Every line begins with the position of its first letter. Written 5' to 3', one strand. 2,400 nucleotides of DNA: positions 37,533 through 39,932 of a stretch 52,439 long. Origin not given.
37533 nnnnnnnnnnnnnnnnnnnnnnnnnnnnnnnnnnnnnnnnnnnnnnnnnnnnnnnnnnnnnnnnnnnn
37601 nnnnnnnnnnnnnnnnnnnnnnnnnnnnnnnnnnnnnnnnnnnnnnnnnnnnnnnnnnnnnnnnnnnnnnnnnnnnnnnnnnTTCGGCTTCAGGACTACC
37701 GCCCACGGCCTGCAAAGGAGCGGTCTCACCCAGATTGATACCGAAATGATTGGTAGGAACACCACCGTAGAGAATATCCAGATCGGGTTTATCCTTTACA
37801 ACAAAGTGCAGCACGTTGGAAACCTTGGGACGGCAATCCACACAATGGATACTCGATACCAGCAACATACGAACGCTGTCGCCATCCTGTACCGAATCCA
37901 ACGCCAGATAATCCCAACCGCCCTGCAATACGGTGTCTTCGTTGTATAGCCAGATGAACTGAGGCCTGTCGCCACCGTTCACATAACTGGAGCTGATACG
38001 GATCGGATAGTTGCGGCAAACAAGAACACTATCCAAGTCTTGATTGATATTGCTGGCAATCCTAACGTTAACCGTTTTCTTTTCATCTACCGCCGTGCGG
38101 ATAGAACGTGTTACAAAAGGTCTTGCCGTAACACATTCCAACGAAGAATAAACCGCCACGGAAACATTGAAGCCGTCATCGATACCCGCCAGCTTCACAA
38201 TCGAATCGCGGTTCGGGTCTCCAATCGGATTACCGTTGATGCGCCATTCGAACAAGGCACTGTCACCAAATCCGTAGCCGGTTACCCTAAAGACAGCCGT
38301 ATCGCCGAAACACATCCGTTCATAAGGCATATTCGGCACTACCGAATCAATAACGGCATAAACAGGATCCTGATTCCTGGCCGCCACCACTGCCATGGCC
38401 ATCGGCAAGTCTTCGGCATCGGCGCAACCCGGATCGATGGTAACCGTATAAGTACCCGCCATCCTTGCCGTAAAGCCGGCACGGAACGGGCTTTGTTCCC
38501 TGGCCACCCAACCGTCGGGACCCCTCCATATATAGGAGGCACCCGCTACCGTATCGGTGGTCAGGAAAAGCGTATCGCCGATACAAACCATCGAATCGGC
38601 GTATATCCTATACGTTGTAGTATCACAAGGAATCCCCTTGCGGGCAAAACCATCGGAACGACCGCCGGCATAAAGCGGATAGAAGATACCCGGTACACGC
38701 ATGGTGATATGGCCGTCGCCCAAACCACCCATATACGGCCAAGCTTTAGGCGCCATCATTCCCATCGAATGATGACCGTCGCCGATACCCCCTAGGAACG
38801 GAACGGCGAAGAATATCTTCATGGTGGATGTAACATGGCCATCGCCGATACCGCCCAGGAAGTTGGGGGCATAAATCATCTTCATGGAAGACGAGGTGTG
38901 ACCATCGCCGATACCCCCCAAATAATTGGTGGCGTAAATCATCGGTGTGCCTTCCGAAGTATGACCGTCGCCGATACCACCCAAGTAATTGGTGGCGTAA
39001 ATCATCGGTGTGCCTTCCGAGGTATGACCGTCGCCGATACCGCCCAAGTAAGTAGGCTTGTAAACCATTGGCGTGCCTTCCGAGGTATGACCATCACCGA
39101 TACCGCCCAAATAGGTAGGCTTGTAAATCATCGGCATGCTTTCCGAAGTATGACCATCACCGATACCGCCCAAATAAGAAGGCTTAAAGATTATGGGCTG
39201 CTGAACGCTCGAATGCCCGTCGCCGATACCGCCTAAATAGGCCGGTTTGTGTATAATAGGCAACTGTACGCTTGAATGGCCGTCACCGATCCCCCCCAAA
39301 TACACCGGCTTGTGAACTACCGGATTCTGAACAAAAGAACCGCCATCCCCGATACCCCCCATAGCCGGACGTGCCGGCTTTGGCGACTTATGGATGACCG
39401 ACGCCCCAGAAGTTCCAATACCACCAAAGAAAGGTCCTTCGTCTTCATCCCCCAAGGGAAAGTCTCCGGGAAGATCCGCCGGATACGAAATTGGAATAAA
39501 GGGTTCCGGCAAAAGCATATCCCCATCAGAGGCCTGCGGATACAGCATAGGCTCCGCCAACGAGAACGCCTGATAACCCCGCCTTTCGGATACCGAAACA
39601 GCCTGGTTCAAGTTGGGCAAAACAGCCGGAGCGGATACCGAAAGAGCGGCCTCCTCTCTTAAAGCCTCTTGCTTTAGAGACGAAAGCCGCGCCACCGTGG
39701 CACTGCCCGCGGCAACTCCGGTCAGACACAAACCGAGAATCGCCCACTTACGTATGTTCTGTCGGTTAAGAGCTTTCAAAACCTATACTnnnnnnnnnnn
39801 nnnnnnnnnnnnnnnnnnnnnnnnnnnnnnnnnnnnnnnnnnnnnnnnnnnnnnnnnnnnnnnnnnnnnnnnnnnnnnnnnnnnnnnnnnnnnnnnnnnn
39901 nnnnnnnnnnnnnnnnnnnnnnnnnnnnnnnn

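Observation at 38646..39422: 13 tandem 21-aa units with an invariant GG[IL]GDGH core right after the signal peptide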

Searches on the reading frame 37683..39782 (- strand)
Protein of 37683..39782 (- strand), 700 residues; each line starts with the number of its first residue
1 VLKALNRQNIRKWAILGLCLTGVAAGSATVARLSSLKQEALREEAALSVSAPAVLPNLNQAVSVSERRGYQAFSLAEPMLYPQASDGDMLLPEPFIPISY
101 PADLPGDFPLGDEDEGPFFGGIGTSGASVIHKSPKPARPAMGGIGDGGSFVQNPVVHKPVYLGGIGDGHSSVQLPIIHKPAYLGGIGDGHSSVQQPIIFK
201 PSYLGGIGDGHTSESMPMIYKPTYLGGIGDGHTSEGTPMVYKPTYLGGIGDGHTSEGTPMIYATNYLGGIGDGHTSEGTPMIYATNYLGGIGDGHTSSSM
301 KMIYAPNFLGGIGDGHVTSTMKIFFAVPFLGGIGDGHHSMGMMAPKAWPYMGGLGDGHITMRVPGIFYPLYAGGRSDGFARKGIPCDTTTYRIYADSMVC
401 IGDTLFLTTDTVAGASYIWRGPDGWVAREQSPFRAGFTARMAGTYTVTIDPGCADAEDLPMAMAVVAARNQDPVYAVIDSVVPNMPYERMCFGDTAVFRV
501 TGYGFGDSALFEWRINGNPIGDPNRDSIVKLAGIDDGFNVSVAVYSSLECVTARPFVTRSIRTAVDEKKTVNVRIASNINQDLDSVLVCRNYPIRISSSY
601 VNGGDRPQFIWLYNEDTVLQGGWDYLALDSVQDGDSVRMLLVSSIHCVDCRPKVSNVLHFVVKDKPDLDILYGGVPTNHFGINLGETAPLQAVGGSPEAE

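Call 8: search_protein_families(library=pfam, proteins=[window:37683-39782:-], max_evalue=1)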
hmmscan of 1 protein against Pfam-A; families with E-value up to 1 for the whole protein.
seq(700 aa): 1 family
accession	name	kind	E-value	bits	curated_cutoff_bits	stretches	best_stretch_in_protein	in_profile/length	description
PF19408.5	PKD_6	-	0.088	13.6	25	1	390-453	5-72/82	PKD-like domain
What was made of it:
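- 38373..38615 (-): First Ig-like module after the array (aa about 390-470). Weak Pfam PKD_6 match at aa 390-453 (call 8).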

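Call 9: search_protein_families(library=ncbifam, proteins=[window:37683-39782:-], max_evalue=1)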
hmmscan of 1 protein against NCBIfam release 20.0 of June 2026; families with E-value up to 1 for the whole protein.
seq(700 aa): 0 families

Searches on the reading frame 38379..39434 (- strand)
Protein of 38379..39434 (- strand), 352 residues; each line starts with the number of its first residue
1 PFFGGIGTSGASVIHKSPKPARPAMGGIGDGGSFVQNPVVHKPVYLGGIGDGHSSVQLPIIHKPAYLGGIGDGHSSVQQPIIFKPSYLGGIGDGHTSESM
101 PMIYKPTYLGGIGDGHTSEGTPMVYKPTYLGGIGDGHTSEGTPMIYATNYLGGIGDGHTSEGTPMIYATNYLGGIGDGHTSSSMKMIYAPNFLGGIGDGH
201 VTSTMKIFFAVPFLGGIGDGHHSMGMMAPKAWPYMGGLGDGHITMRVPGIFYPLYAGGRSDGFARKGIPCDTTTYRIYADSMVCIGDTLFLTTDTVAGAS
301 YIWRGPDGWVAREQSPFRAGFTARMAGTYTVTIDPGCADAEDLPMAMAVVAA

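Call 31: predict_structure(alignment_id=A2)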
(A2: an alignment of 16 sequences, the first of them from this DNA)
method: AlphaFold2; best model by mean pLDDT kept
length: 352 residues; sequences in the alignment: 16
mean_pLDDT: 46.3   pTM: 0.46
mean pLDDT of the five models: 46.3, 44.0, 42.4, 40.6, 38.2
residues with pLDDT >= 90: 0; 70-90: 56; 50-70: 75; < 50: 221
segments of 3 or more residues with pLDDT < 50: 1-43, 56-59, 170-235, 245-302, 304-352
pLDDT, mean of each block of 10 residues (from residue 1): 36 29 34 37 53 54 69 66 74 74 73 78 69 77 65 69 57 24 23 23 23 26 27 48 48 37 34 34 34 41 46 42 41 37 26 23
secondary structure, 60 per line:
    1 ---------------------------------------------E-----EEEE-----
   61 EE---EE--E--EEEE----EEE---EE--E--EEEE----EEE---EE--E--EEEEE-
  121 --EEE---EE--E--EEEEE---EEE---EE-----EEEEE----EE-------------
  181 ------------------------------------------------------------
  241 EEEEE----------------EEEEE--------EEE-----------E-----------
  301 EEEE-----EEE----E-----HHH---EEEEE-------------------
elements in order: E52-55 E73-76 E81-83 E94-97 E102-104 E115-119 E123-125 E136-140 E144-146 E157-161 E241-245 E262-266 E275-277 E301-304 E310-312 E329-333

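Call 44: fold_search(model_id=the predicted structure, library=pdb)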
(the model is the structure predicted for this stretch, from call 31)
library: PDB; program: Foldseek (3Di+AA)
matches with E <= 10: 757; with E <= 0.001: 0
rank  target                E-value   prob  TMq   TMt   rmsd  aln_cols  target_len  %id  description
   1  9flw_A                9.4e-01  0.85  0.15  0.11   4.2        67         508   39  CryoEM structure of the fragment-6 (3571-4078) in the grappling hook protein A (GhpA) in the bacterium Aureispira sp.  (released 2024-10-16)
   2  8blq_B                1.2e+00  0.11  0.10  0.10  12.1        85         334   19  Cryo-EM structure of the CODV-IL13-RefAb triple complex (released 2023-06-07)
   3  9qub_C                1.5e+00  0.11  0.06  0.10   9.7        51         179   20  Cryo-EM structure of the human NHA2-Fab complex (released 2025-05-14)
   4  4qth_L                1.5e+00  0.06  0.06  0.09   9.5        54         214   24  Crystal structure of anti-uPAR Fab 8B12 (released 2015-02-25)
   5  9fly_A                1.6e+00  0.72  0.15  0.07   4.3        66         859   38  CryoEM structure of the base (4151-5009) in the grappling hook protein A (GhpA) in the bacterium Aureispira sp. CCB-QB (released 2024-10-16)
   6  1ezv_Y                1.6e+00  0.10  0.06  0.15  10.8        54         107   20  STRUCTURE OF THE YEAST CYTOCHROME BC1 COMPLEX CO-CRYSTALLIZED WITH AN ANTIBODY FV-FRAGMENT (released 2001-05-16)
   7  3cmo_X                1.6e+00  0.10  0.06  0.09  10.6        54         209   20  HIV neutralizing monoclonal antibody YZ18 (released 2008-08-05)
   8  2xg5_B                1.7e+00  0.20  0.08  0.17   7.8        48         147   23  E. coli P pilus chaperone-subunit complex PapD-PapH bound to pilus biogenesis inhibitor, pilicide 5d (released 2010-07-14)
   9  8w5h_L                1.7e+00  0.10  0.06  0.16  10.8        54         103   20  Cryo-EM structure of Qb-Ab10 (released 2025-02-26)
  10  9vft_E                1.7e+00  0.08  0.06  0.16  15.7        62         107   21  Structure of mature CVA6 virus complexed with 3H7 Fab (released 2025-11-19)
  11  9mr7_I                1.7e+00  0.04  0.06  0.15  10.7        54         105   26  Genetiocally detoxified pertussis toxin in complex with hu1B7 Fab and hu11E6 Fab (released 2025-04-16)
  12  6gv1_L                1.8e+00  0.10  0.06  0.09   9.5        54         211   24  Crystal structure of E.coli Multidrug/H+ antiporter MdfA in outward open conformation with bound Fab fragment (released 2018-10-03)
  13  8dt3_L                1.8e+00  0.09  0.06  0.15  10.7        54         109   20  Cryo-EM structure of spike binding to Fab of neutralizing antibody (locally refined) (released 2022-08-03)
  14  8f5n_L                1.8e+00  0.09  0.07  0.11  10.3        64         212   22  Identification of an Immunodominant region on a Group A Streptococcus T-antigen Reveals Temperature-Dependent Motion i (released 2023-03-08)
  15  9jgi_M                1.9e+00  0.30  0.10  0.14   5.4        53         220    9  Architecture of a pentameric assembly of the tube tail protein (released 2025-07-16)
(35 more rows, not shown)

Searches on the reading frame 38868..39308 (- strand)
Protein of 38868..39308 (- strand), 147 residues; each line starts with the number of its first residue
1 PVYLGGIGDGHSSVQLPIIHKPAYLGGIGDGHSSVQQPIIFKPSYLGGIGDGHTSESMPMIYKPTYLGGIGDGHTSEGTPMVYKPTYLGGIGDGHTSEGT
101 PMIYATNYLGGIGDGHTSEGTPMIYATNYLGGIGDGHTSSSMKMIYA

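Call 55: predict_structure(alignment_id=A3)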
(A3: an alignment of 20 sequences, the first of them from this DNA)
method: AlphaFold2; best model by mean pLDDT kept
length: 147 residues; sequences in the alignment: 20
mean_pLDDT: 58.3   pTM: 0.51
mean pLDDT of the five models: 58.3, 55.0, 42.6, 40.0, 38.3
residues with pLDDT >= 90: 0; 70-90: 6; 50-70: 122; < 50: 19
segments of 3 or more residues with pLDDT < 50: 142-147
pLDDT, mean of each block of 10 residues (from residue 1): 58 55 59 59 60 62 60 64 57 64 55 61 56 59 39
secondary structure, 60 per line:
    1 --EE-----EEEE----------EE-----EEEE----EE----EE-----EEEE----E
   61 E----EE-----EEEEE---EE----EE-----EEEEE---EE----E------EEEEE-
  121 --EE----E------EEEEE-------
elements in order: E10-13 E31-34 E52-55 E73-77 E94-98 E115-119 E136-140
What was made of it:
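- The structure models have low confidence (pLDDT 46 and 58; calls 31, 55).
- Tried and rejected: Two AlphaFold2 runs gave only low to moderate confidence (calls 31, 55).
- On Curlin repeat (CsgA): The AlphaFold2 model has periodic short strands but a pLDDT of only 58 (call 55).
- AlphaFold2 on 7 units with an in-register alignment gives strictly periodic short strands (pLDDT 58, pTM 0.51; call 55).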

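Call 60: fold_search(model_id=the predicted structure, library=pdb)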
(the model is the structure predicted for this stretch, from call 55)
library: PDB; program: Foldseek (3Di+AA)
matches with E <= 10: 64; with E <= 0.001: 0
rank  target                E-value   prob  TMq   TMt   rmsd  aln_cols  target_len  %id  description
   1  8enq_A                5.3e-01  0.16  0.25  0.31  10.7       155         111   15  E. coli CsgA fibril (218-pixel box size) (released 2023-10-04)
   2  9u4u_A                1.5e+00  0.01  0.07  0.07  16.9       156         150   10  Structure of the functional amyloid FapC from Pseudomonas sp.UK4 (released 2025-08-06)
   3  7d6c_4                1.6e+00  0.06  0.19  0.24  12.3       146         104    9  Crystal structure of CcmM N-terminal domain in complex with CcmN (released 2021-08-04)
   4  9mh4                  1.7e+00  0.04  0.22  0.11  11.6       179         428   10  Crystal Structure of Bifunctional protein GlmU from Klebsiella aerogenes (released 2024-12-18)
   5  3ljy_A                2.2e+00  0.03  0.17  0.13  12.9       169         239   12  Crystal structure of putative adhesin (YP_001304413.1) from Parabacteroides distasonis ATCC 8503 at 2.41 A resolution (released 2010-03-02)
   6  5vmk_B                2.3e+00  0.05  0.25  0.12  11.4       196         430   10  Crystal structure of a bifunctional GlmU UDP-N-acetylglucosamine diphosphorylase/glucosamine-1- phosphate N-acetyltran (released 2017-05-24)
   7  1qre                  2.7e+00  0.07  0.29  0.22  10.0       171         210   10  A CLOSER LOOK AT THE ACTIVE SITE OF GAMMA-CARBONIC ANHYDRASES: HIGH RESOLUTION CRYSTALLOGRAPHIC STUDIES OF THE CARBONIC  (released 1999-06-25)
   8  6n2b_A                2.8e+00  0.02  0.15  0.10  13.5       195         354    9  The Crystal Structure of Caldicellulosiruptor kristjanssonii Tapirin C-terminal domain (released 2018-12-19)
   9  7d6c_3                3.1e+00  0.04  0.20  0.25  11.0       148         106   11  Crystal structure of CcmM N-terminal domain in complex with CcmN (released 2021-08-04)
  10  1qrf                  3.1e+00  0.04  0.21  0.17  11.0       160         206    9  A CLOSER LOOK AT THE ACTIVE SITE OF GAMMA-CARBONIC ANHYDRASES: HIGH RESOLUTION CRYSTALLOGRAPHIC STUDIES OF THE CARBONIC  (released 1999-06-25)
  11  8yre_D                3.1e+00  0.04  0.20  0.11  11.7       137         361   12  Crystal structure of Arabidopsis VTC1-KJC2 (released 2025-04-02)
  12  3jx8_A                3.1e+00  0.02  0.17  0.13  12.9       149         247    9  Crystal structure of Putative lipid binding protein (YP_001304415.1) from Parabacteroides distasonis ATCC 8503 at 2.16 (released 2009-11-10)
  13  3ult_A                3.3e+00  0.04  0.23  0.26  10.5       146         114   10  Crystal structure of an ice-binding protein from the perennial ryegrass, Lolium perenne (released 2012-02-15)
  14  3jqy_C                3.6e+00  0.06  0.31  0.23  11.3       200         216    6  Crystal Structure of the polySia specific acetyltransferase NeuO (released 2010-08-18)
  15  6bg8_A                4.0e+00  0.01  0.11  0.10  13.6       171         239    9  Shewanella frigidimarina ice-binding protein_1 DUF3494 Domain (released 2018-03-07)
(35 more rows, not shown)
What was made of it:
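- Tried and rejected: Both Foldseek searches were non-significant (calls 44, 60).
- On Curlin repeat (CsgA): The Foldseek top hit is the CsgA fibril at E=0.53 and TM 0.25 (call 60).
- The imperfect 21-22-aa repeats and the leading, non-significant Foldseek matches (CsgA and FapC fibrils) recall functional amyloids, which have dedicated periplasmic chaperones (call 60).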

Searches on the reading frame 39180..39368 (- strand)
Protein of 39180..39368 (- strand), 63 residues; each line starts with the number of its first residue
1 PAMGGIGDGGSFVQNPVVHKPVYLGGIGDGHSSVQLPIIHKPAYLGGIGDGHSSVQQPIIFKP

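Call 26: search_solved_structures(query=A1, max_evalue=10, show_alignments=3)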
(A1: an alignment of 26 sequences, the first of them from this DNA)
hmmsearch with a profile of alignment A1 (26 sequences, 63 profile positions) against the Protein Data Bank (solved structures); distinct sequences matched with E-value up to 10: 2.
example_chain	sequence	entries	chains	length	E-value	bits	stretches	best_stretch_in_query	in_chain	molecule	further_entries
6g6o_A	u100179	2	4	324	0.097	15.6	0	8-30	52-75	Ika8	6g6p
6g6q_A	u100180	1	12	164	0.32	13.9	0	8-30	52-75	Ika4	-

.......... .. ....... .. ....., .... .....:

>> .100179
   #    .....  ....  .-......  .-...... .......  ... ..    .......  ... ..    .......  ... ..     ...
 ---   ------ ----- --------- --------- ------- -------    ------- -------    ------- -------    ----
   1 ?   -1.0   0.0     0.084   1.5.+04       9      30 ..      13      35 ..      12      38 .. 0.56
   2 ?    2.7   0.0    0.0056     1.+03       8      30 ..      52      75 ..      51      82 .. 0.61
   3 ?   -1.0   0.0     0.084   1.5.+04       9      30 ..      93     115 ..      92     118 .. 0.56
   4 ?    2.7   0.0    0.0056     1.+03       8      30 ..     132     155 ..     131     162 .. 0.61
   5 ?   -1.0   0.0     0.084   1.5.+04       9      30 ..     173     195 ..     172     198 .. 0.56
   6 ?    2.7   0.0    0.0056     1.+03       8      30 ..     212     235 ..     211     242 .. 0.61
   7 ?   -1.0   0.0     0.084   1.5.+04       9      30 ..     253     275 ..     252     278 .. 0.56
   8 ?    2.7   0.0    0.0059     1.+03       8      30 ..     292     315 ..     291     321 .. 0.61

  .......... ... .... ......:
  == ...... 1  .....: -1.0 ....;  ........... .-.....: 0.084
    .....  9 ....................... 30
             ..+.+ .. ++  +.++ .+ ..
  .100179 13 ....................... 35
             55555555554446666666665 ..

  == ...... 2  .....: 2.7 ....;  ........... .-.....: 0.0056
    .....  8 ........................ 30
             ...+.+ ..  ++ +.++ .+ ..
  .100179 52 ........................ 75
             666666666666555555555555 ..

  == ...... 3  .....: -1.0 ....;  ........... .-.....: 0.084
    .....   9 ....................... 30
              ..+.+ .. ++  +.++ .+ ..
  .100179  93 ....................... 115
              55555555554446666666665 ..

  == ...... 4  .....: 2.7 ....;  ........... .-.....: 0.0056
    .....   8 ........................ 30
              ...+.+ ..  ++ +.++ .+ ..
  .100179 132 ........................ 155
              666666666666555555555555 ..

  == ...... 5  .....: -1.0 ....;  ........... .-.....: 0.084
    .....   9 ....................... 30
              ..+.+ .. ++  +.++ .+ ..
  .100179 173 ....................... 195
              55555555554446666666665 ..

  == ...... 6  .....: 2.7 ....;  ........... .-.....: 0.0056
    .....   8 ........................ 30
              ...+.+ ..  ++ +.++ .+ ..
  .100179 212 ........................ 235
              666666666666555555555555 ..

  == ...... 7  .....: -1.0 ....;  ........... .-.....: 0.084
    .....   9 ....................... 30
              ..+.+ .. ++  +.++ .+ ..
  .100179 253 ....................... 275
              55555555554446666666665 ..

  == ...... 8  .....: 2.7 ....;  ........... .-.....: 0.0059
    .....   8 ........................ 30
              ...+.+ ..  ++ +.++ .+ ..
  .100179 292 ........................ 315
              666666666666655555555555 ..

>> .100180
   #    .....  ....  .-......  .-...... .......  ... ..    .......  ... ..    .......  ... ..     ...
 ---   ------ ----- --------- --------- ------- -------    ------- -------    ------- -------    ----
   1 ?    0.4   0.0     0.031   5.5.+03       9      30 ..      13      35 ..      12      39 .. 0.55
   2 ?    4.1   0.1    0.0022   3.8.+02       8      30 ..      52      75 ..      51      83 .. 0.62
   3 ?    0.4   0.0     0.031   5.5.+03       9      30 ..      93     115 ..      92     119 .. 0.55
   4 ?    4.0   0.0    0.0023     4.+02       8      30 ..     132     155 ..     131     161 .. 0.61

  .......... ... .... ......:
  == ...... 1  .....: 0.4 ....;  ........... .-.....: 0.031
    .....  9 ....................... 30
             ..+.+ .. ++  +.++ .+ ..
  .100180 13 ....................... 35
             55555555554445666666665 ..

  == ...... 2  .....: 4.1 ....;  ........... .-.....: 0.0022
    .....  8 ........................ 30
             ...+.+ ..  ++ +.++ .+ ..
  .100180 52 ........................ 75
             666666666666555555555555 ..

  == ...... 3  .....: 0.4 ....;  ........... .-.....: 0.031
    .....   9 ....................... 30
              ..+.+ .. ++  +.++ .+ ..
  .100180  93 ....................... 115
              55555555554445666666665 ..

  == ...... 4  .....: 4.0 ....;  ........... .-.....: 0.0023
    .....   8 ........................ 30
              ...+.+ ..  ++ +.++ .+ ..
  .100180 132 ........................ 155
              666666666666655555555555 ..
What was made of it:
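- On WD40 / FG-GAP β-propeller repeats: The only trace is a match to designed WD40-like Ika proteins at E=0.1 (call 26).
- Tried and rejected: A profile search of PDB sequences gave only E=0.1 to designed WD40-like proteins (call 26).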

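Call 40: search_protein_representatives(alignment_id=A1)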
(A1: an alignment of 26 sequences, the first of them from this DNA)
Query: 26 sequences, 63 profile positions. Proteins with E-value up to 0.001 (for the whole library): 662; up to 1e-10: 335; up to 1e-30: 29. The best 150 are listed.
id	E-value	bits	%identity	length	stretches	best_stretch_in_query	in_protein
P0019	4.1e-53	193.0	-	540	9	1-57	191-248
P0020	1.8e-51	187.7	-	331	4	1-62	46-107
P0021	1.5e-42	159.2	-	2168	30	1-60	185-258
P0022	3.6e-41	154.7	-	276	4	1-57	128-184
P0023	2.8e-40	151.9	-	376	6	2-61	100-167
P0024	8.3e-40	150.4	-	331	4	1-57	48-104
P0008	5.1e-39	147.9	-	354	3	1-61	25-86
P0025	5.5e-37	141.4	-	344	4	1-62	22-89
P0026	1.2e-36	140.3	-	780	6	1-62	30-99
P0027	5.8e-36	138.1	-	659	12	1-54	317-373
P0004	9.8e-36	137.3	-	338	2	1-62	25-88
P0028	1.5e-35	136.8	-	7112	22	2-55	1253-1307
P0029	1.6e-35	136.7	-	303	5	1-53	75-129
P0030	2.4e-35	136.1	-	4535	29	15-55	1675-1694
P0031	5.3e-35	135.0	-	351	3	2-55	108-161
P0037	1.2e-32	127.5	-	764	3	1-61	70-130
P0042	3.7e-31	122.7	-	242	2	1-62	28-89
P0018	1.9e-21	91.5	-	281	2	1-62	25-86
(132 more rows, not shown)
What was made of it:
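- A profile of three-unit segments found 662 clusters at E<=1e-3 and 335 at E<=1e-10 among 1.84 billion representatives (call 40). The family has 662 clusters (call 40).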

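Call 45: find_homologous_proteins(query=A1, max_evalue=0.00001)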
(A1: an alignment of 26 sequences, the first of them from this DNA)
Query A1 (26 sequences) (63 aa, profile of the alignment): 1 proteins with E <= 0.00001 among 4406 candidates.
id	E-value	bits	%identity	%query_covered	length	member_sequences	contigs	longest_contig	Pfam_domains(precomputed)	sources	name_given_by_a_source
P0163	1.9e-10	58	45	78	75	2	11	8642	-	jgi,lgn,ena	jgi:hypothetical protein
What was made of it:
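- Tried and rejected: It returned one hit and was essentially wasted (call 45).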

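Call 61: search_protein_families(library=ncbifam, proteins=[P0020, P0024, P0019, P0022, P0037, P0042], max_evalue=0.01)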
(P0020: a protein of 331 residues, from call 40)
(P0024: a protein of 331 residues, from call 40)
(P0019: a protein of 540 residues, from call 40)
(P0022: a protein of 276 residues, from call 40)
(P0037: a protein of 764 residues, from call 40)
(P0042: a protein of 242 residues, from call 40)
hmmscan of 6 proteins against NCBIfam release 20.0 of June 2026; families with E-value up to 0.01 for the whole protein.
P0020 (331 aa): 2 families
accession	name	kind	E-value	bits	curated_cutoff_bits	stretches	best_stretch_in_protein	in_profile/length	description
TIGR04183.1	Por_Secre_tail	domain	8.1e-10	38.6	23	1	255-329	2-70/72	T9SS type A sorting domain-containing protein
NF038113.1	T9SSA_dep_M36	equivalog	5e-07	28.2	885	1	238-330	779-868/869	T9SS-dependent M36 family metallopeptidase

P0024 (331 aa): 3 families
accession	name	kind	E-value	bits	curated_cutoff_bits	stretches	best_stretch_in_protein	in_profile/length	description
TIGR04183.1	Por_Secre_tail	domain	3.1e-13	49.5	23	1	255-329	1-71/72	T9SS type A sorting domain-containing protein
NF038113.1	T9SSA_dep_M36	equivalog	5e-11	41.5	885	1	252-323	792-862/869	T9SS-dependent M36 family metallopeptidase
NF052644.1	T9SS_DNase_Rie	equivalog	0.0088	15.4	260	1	276-329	199-250/251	T9SS-dependent surface endonuclease, AS87_RS02955 family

P0019 (540 aa): 2 families
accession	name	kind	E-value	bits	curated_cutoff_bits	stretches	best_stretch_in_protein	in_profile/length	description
TIGR04183.1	Por_Secre_tail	domain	2.2e-11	43.6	23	1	466-539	1-71/72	T9SS type A sorting domain-containing protein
NF038113.1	T9SSA_dep_M36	equivalog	2.3e-07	29.4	885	1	451-539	781-868/869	T9SS-dependent M36 family metallopeptidase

P0022 (276 aa): 0 families

P0037 (764 aa): 1 family
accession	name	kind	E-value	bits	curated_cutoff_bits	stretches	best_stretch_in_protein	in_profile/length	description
TIGR04183.1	Por_Secre_tail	domain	1.7e-09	37.5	23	1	686-763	1-71/72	T9SS type A sorting domain-containing protein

P0042 (242 aa): 0 families
